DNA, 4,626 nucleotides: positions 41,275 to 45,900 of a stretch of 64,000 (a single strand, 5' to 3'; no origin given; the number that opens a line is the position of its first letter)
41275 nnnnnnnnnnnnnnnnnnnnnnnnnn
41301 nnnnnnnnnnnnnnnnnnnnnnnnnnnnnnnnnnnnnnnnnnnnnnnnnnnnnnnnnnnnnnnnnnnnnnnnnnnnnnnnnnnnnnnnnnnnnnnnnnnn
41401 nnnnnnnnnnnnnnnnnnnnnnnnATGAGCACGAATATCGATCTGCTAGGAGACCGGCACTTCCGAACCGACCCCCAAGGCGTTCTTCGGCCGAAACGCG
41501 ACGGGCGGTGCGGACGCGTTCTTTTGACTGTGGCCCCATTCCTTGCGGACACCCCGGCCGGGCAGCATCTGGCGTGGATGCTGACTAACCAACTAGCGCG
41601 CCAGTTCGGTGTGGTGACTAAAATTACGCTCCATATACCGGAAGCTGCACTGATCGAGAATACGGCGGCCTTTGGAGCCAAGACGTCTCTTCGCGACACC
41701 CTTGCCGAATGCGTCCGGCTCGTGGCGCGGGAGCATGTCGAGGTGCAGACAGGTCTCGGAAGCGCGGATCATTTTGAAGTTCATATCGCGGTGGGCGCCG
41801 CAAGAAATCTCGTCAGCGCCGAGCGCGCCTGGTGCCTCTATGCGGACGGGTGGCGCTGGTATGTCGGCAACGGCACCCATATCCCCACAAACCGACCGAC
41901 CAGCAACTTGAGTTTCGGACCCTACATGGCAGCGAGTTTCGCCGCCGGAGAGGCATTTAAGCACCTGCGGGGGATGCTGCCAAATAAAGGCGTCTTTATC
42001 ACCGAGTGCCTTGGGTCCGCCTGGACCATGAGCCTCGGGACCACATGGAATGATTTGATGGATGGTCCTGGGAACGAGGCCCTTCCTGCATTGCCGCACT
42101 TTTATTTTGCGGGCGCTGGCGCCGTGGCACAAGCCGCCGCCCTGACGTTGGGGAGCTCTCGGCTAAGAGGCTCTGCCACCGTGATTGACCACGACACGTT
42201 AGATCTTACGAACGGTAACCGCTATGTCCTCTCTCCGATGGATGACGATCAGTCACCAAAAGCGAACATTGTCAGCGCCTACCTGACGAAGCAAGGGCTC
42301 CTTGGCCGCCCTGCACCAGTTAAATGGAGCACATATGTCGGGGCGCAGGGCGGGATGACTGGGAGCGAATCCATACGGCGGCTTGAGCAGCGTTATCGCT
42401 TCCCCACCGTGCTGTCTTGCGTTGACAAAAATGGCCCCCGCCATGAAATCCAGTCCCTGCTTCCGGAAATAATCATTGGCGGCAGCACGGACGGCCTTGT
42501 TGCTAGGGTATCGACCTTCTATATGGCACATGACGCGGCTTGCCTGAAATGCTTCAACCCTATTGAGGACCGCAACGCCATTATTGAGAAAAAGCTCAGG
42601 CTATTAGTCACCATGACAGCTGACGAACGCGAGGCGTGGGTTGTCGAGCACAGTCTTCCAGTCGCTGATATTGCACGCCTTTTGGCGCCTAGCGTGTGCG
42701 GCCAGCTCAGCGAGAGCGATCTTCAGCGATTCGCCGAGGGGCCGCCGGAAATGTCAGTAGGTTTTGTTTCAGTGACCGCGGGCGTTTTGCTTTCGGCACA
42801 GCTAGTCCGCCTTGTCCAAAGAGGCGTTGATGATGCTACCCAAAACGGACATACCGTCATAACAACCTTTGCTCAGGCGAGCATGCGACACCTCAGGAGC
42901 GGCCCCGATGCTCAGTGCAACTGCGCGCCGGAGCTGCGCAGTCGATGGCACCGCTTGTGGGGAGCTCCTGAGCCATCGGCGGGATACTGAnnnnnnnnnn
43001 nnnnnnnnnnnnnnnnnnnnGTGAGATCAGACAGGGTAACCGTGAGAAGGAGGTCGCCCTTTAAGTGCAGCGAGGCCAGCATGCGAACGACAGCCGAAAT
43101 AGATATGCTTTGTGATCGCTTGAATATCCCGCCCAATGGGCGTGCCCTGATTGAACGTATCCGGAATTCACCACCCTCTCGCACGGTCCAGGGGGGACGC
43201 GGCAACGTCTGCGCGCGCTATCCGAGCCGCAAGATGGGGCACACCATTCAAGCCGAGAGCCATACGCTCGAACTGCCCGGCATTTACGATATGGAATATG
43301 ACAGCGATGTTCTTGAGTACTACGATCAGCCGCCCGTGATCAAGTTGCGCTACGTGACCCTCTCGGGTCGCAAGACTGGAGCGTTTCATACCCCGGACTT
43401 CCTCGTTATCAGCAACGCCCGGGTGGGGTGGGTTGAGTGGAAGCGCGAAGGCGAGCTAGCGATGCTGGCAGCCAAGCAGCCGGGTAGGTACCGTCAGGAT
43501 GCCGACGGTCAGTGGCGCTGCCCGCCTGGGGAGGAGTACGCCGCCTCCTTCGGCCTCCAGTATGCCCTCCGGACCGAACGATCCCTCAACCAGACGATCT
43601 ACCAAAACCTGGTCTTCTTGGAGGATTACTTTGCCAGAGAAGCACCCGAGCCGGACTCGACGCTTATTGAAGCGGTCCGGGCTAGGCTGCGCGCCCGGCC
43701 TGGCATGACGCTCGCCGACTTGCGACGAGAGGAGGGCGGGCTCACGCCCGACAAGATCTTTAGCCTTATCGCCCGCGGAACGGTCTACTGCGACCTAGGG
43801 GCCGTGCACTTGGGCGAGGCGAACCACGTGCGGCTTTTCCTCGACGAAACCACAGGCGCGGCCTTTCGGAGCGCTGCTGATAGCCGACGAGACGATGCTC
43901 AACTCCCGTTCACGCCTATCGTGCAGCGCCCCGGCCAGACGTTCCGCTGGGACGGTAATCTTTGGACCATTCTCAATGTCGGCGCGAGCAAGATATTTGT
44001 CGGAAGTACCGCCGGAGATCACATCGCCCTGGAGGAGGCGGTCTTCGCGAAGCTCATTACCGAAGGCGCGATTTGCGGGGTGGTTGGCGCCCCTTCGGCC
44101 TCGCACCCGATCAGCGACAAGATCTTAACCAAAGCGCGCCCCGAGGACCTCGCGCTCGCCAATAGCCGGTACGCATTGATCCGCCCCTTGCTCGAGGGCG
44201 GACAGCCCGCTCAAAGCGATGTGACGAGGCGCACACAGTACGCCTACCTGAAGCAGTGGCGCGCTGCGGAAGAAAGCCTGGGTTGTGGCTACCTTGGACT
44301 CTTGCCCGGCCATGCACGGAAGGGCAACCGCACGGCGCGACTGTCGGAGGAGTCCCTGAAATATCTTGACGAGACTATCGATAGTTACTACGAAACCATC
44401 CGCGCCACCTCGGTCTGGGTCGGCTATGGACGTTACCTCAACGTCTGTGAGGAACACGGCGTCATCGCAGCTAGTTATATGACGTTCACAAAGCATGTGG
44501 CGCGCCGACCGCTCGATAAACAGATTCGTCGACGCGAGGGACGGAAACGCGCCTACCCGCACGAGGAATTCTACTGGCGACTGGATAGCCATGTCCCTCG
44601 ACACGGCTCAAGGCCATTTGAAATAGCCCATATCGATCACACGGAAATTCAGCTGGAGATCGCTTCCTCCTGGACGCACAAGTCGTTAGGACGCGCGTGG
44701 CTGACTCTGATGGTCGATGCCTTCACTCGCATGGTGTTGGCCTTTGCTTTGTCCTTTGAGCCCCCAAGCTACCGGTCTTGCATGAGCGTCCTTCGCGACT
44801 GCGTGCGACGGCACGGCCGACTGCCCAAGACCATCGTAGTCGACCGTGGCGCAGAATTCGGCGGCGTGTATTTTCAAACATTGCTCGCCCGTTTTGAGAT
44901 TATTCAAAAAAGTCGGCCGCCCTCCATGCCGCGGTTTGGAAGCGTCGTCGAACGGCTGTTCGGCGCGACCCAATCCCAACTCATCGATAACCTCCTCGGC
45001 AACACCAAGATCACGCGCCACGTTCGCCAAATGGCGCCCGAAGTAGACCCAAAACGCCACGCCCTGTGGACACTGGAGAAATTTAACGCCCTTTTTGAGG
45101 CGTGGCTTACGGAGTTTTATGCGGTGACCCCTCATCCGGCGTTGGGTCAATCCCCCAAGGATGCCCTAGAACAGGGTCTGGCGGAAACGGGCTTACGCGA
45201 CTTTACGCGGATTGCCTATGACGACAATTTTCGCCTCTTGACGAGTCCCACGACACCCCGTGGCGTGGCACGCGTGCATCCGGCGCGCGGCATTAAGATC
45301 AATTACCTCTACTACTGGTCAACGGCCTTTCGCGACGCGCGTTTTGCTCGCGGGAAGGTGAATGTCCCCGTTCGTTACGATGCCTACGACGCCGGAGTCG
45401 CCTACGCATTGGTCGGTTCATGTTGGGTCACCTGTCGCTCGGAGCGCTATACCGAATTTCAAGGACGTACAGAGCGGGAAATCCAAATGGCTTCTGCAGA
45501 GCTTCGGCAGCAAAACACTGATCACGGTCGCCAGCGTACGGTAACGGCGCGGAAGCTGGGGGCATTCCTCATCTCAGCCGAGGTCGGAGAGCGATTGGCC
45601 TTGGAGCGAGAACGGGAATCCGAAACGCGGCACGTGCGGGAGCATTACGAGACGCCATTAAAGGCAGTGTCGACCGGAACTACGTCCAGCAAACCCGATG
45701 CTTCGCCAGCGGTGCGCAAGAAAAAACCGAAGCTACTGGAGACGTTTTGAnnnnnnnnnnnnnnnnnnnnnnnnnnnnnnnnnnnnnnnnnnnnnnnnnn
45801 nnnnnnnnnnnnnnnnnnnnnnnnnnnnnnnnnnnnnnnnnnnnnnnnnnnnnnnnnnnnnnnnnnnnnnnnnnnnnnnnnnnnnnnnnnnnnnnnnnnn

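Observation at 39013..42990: Complete bacterial ubiquitination-like operon (Ubl-E2-JAB-E1) with a divergent XRE/ImmA (CapH/CapP-like) regulator pair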

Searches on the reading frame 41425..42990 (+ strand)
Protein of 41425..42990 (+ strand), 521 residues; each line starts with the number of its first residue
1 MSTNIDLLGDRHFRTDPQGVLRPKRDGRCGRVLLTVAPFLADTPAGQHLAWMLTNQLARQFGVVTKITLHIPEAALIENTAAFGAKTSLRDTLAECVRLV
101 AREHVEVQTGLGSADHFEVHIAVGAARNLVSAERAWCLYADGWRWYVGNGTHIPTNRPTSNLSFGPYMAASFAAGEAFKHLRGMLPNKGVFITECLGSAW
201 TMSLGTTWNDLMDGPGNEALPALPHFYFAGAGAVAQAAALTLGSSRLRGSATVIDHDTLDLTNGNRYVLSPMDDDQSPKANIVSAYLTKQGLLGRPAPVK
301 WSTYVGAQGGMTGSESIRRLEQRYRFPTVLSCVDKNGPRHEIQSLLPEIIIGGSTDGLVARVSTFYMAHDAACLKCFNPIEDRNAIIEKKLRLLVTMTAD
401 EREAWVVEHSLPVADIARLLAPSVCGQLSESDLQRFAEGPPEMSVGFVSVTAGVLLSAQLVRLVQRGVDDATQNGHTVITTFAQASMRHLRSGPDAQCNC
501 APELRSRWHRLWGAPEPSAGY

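Call 3: search_protein_families(library=pfam, proteins=[window:41425-42990:+], max_evalue=0.1)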
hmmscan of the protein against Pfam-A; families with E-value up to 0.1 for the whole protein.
window:41425-42990:+ (521 aa): 1 family
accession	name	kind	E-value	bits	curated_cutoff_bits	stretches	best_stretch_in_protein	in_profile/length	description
PF00899.27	ThiF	-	2.1e-05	24.2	28.1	1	229-492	26-229/238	ThiF family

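Call 4: search_protein_families(library=padloc, proteins=[window:41425-42990:+], max_evalue=0.1)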
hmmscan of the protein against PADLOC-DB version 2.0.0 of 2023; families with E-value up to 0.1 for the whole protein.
window:41425-42990:+ (521 aa): 1 family
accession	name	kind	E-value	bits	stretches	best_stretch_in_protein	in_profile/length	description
PDLC03847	BilD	-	6.7e-15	52.7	1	32-291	37-280/453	-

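Call 5: search_protein_families(library=ncbifam, proteins=[window:41425-42990:+], max_evalue=0.1)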
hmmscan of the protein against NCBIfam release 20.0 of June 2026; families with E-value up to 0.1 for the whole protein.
window:41425-42990:+ (521 aa): 4 families
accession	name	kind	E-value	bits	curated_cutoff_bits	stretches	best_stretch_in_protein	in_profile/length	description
NF004111.0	PRK05600.1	equivalog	0.012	14.7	437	1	228-287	46-104/371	ThiF family adenylyltransferase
TIGR02356.1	adenyl_thiF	equivalog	0.015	14.7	275.25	1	229-288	27-85/203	thiazole biosynthesis adenylyltransferase ThiF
TIGR01219.1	Pmev_kin_ERG8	equivalog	0.015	14.2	376.95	1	345-400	276-331/456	phosphomevalonate kinase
NF006444.0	PRK08762.1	equivalog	0.1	11.2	449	0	229-281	153-204/387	molybdopterin-synthase adenylyltransferase MoeB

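Call 6: search_solved_structures(query=window:41425-42990:+, max_evalue=1, show_alignments=2)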
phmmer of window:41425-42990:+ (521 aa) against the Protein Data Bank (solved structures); distinct sequences matched with E-value up to 1: 6.
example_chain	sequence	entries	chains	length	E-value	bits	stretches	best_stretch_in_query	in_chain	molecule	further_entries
8tyz_A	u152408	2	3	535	8.4e-07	31.1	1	120-310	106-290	E1(BilD)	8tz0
4rdh_A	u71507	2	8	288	0.04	15.7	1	179-284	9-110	tRNA threonylcarbamoyladenosine dehydratase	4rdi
2m2b_A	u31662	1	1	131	0.1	14.3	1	418-501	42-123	RNA-binding protein 10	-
1zud_1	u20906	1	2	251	0.4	12.4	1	228-379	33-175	Adenylyltransferase thiF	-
1zfn_A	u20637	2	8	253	0.41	12.3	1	228-379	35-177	Adenylyltransferase thiF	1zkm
4yed_A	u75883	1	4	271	0.89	11.2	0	196-284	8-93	tRNA threonylcarbamoyladenosine dehydratase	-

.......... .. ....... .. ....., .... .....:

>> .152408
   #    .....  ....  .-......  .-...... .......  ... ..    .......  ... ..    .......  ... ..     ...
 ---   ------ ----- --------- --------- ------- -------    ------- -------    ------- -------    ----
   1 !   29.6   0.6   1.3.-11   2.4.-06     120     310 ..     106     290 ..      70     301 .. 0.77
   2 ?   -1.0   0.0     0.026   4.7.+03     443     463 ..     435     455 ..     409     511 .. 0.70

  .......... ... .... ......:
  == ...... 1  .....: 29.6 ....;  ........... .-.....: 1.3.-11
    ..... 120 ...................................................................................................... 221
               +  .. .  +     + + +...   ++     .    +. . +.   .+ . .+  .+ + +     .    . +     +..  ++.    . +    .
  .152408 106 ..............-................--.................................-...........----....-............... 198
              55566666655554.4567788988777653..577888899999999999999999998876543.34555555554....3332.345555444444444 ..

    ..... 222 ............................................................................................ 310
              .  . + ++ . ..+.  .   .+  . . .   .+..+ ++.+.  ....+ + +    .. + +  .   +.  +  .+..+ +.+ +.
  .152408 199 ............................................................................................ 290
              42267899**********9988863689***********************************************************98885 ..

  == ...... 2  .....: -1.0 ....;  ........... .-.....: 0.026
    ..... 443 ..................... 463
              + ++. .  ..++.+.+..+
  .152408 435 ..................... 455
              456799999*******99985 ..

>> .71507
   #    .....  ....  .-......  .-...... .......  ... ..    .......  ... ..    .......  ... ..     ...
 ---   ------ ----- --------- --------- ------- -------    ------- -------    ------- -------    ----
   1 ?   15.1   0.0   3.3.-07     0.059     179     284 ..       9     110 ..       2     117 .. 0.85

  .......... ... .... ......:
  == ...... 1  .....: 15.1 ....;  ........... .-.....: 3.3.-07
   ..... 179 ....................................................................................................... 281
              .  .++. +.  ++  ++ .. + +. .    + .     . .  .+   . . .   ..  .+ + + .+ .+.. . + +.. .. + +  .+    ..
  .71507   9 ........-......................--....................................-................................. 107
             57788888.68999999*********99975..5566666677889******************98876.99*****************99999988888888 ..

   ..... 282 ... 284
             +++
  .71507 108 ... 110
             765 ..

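Call 62: search_dna_similar(query=window:41425-42990:+, collection=plasmids, mode=protein, max_evalue=0.001, max_rows=40, rows=spread)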
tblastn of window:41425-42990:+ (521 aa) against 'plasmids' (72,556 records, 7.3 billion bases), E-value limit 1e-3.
Records with a match: 4; places in all: 4; records where one place covers at least 80% of the query: 4.
Best place of each record, by identity: <60% 4.
By first word of the organism name: Ralstonia 2; Sinorhizobium 1; Rhizobium 1.
By predicted mobility (MOB-suite, as given by PLSDB): non-mobilizable 3; conjugative 1.
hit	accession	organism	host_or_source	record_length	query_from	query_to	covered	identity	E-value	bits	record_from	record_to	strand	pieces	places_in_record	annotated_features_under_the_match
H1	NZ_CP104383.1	Ralstonia pickettii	cell culture,aquaculture water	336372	1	512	98%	48.0%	1e-138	449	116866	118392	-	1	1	ThiF family adenylyltransferase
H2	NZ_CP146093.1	Ralstonia sp. RRA.1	pure culture,Cupriavidus necator ...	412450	1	512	98%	48.0%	1e-138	449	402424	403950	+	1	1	ThiF family adenylyltransferase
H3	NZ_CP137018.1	Sinorhizobium fredii GR64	Phaseolus vulgaris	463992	3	460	88%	33.3%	6e-38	156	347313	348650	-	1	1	ThiF family adenylyltransferase | Mov34/MPN/PAD-1 family protein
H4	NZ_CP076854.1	Rhizobium sp. WYJ-E13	Curcuma wenyujin Y.H. Chen et C. ...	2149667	47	464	80%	32.7%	1e-33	143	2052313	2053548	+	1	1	none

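Call 64: get_annotated_region(hit=H3, flank=4000)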
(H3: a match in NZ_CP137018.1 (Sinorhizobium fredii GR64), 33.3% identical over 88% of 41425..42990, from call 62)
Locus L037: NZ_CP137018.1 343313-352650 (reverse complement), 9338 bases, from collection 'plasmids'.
description: Sinorhizobium fredii GR64 plasmid pSfreGR64b, complete sequence
organism: Sinorhizobium fredii GR64 (NCBI taxid 882101)
taxonomy: Bacteria; Pseudomonadota; Alphaproteobacteria; Hyphomicrobiales; Rhizobiaceae; Sinorhizobium; Sinorhizobium fredii; Sinorhizobium fredii GR64
host: -; source: Phaseolus vulgaris; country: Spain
typing (MOB-suite, as given by PLSDB): conjugative; relaxase MOBQ; mating-pair formation MPF_T
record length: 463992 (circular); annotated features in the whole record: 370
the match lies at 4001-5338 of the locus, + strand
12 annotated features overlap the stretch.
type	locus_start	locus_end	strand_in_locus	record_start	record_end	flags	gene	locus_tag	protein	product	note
CDS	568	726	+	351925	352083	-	-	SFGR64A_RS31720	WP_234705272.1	hypothetical protein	-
CDS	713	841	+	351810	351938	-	-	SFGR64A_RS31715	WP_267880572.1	hypothetical protein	-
CDS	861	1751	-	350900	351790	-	-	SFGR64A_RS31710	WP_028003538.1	ImmA/IrrE family metallo-endopeptidase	-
CDS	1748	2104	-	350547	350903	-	-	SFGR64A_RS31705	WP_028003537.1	helix-turn-helix transcriptional regulator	-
CDS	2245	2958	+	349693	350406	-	-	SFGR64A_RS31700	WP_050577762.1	multiubiquitin domain-containing protein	-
CDS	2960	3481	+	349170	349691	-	-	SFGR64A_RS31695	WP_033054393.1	hypothetical protein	-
CDS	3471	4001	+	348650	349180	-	-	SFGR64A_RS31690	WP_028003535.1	Mov34/MPN/PAD-1 family protein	-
CDS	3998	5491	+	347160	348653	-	-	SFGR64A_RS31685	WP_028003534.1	ThiF family adenylyltransferase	-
CDS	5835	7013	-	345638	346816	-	-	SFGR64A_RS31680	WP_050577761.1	site-specific DNA-methyltransferase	GO:0006306 - DNA methylation [Evidence IEA]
CDS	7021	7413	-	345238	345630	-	-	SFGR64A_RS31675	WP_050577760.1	DNA methyltransferase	GO:0006306 - DNA methylation [Evidence IEA]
CDS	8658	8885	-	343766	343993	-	-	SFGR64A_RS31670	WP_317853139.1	hypothetical protein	-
CDS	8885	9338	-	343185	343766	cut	-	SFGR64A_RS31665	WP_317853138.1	hypothetical protein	-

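Call 65: get_annotated_region(hit=H4, flank=4000)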
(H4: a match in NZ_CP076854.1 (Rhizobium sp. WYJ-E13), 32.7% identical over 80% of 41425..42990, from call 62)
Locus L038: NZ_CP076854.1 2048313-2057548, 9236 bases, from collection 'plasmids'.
description: Rhizobium sp. WYJ-E13 plasmid unnamed1, complete sequence
organism: Rhizobium sp. WYJ-E13 (NCBI taxid 2849093)
taxonomy: Bacteria; Pseudomonadota; Alphaproteobacteria; Hyphomicrobiales; Rhizobiaceae; Rhizobium; Rhizobium sp. WYJ-E13
host: -; source: Curcuma wenyujin Y.H. Chen et C. Ling,cell culture,root; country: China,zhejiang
typing (MOB-suite, as given by PLSDB): non-mobilizable
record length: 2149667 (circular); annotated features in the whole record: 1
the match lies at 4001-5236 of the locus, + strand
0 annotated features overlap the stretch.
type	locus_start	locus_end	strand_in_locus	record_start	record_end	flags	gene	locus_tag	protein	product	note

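Call 68: search_solved_structures(query=L037:2960-3481:+, max_evalue=1, show_alignments=1)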
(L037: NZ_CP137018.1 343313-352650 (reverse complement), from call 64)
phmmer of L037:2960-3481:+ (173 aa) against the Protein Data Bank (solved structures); distinct sequences matched with E-value up to 1: 0.

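Call 69: search_protein_families(library=padloc, proteins=[L037:2245-2958:+, L037:2960-3481:+, L037:3471-4001:+, L037:3998-5491:+, L037:1748-2104:-, L037:861-1751:-], max_evalue=1)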
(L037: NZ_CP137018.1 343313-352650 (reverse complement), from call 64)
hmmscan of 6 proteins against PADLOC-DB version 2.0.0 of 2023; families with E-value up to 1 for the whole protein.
L037:2245-2958:+ (237 aa): 0 families

L037:2960-3481:+ (173 aa): 0 families

L037:3471-4001:+ (176 aa): 0 families

L037:3998-5491:+ (497 aa): 1 family
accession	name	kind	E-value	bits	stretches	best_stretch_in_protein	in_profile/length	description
PDLC03847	BilD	-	1.8e-13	48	1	26-270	37-274/453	-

L037:1748-2104:- (118 aa): 3 families
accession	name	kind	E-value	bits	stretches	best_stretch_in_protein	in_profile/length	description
PDLC04142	capH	-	4.8e-09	35.2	1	11-80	4-70/103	capH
PDLC02926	HTH_VI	-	7.7e-07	27.3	1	14-76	2-61/92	-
PDLC03954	RmrA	-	0.00015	18.8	1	15-80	12-74/380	-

L037:861-1751:- (296 aa): 6 families
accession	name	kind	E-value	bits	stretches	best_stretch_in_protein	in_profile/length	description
PDLC04141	capP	-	8.7e-17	59.4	1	21-210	9-165/242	capP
PDLC04776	PDC-M69B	-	0.0003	18.5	1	91-166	65-137/272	-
PDLC03944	RmrA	-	0.0028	14.8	1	81-188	172-273/384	-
PDLC03945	RmrA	-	0.028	11.6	1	93-164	193-257/394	-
PDLC03982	PD-Lambda-2_B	-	0.03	11.6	1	109-184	292-362/402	-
PDLC03947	RmrA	-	0.048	10.5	1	95-173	195-267/383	-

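Call 70: search_protein_families(library=pfam, proteins=[L037:2245-2958:+, L037:2960-3481:+, L037:3471-4001:+, L037:3998-5491:+, L037:1748-2104:-, L037:861-1751:-], max_evalue=0.1)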
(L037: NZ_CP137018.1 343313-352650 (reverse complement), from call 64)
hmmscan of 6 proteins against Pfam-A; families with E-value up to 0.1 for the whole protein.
L037:2245-2958:+ (237 aa): 1 family
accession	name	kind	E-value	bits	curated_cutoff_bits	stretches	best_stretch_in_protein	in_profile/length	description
PF14452.12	Multi_ubiq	-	2e-21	76.4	24.5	2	13-75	4-67/69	Multiubiquitin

L037:2960-3481:+ (173 aa): 0 families

L037:3471-4001:+ (176 aa): 1 family
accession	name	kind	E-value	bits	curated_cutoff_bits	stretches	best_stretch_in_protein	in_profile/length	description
PF14464.11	Prok-JAB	-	2e-08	34.6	25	1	29-125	4-100/114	Prokaryotic homologs of the JAB domain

L037:3998-5491:+ (497 aa): 2 families
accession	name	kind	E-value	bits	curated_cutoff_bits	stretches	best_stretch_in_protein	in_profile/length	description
PF00899.27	ThiF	-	4.8e-08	32.9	28.1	1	208-431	23-183/238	ThiF family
PF12172.15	zf-ChsH2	-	0.05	13.9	23.2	0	479-490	23-34/37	ChsH2, rubredoxin-like zinc ribbon domain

L037:1748-2104:- (118 aa): 5 families
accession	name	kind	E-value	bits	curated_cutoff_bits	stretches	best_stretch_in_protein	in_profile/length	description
PF13560.12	HTH_31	-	1.5e-08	35.3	27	1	14-70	2-56/64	Helix-turn-helix domain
PF01381.28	HTH_3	-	3.7e-08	33.7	23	1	18-72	1-52/55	Helix-turn-helix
PF12844.13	HTH_19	-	1.7e-07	31.5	30.2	1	15-80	1-63/64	Helix-turn-helix domain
PF04696.18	Pinin_SDK_memA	-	0.0065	17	25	1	15-73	61-123/130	pinin/SDK/memA/ protein conserved region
PF13413.12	HTH_25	-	0.037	14.3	24.6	1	18-54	2-36/62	Helix-turn-helix domain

L037:861-1751:- (296 aa): 1 family
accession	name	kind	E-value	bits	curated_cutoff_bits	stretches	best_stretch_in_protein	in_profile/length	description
PF06114.19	Peptidase_M78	-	6.1e-08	33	22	1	73-170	4-99/123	IrrE N-terminal-like domain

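Call 113: search_solved_structures(query=L037:2245-2958:+, max_evalue=1, show_alignments=1)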
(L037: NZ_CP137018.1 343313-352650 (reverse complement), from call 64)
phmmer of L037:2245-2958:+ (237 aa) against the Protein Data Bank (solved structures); distinct sequences matched with E-value up to 1: 5.
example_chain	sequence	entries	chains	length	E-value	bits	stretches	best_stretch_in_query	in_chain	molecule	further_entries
9d59_A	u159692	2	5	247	6.4e-34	120.6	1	7-145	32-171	Multi-ubiquitin domain-containing protein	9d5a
9cd2_A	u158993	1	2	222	5.5e-18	68.5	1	17-143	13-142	ZDHYS365 multi-ubiquitin domain protein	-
8u38_A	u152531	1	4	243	7.9e-17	64.7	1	7-195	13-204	Methylobacterium brachiatum Ubl-BilA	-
9d5b_A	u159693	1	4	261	9.9e-17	64.4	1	7-194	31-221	Multi-ubiquitin domain-containing protein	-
9ea8_B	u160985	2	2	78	0.071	15.8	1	79-144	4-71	Citrobacter BubA 155-229 | Citrobacter BubA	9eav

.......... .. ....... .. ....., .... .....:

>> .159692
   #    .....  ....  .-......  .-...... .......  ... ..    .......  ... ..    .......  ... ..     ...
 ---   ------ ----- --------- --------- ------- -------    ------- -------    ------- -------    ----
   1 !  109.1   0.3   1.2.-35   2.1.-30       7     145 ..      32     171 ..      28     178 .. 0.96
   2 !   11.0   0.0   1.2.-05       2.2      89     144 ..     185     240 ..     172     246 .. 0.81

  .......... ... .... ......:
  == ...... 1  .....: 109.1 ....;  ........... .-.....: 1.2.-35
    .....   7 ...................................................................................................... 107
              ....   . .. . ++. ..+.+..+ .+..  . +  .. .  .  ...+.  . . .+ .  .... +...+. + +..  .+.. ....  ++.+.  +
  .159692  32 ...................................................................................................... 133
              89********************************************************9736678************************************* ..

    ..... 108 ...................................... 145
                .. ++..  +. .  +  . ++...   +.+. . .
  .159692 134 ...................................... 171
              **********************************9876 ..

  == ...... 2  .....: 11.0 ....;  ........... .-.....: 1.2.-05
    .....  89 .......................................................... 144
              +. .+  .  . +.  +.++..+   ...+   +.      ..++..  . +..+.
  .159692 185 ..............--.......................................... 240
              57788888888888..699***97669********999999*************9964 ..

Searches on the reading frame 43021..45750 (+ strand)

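Call 22: search_protein_families(library=pfam, proteins=[window:43021-45750:+], max_evalue=0.001)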
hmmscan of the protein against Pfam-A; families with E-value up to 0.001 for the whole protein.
window:43021-45750:+ (909 aa): 2 families
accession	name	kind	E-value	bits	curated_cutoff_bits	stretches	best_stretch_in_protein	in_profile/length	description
PF00665.32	rve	-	2.8e-10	40.8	32.6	1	530-630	2-95/102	Integrase core domain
PF08722.17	Tn7_TnsA-like_N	-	1.8e-07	32.1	26.5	1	94-186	1-85/85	TnsA-like endonuclease N terminal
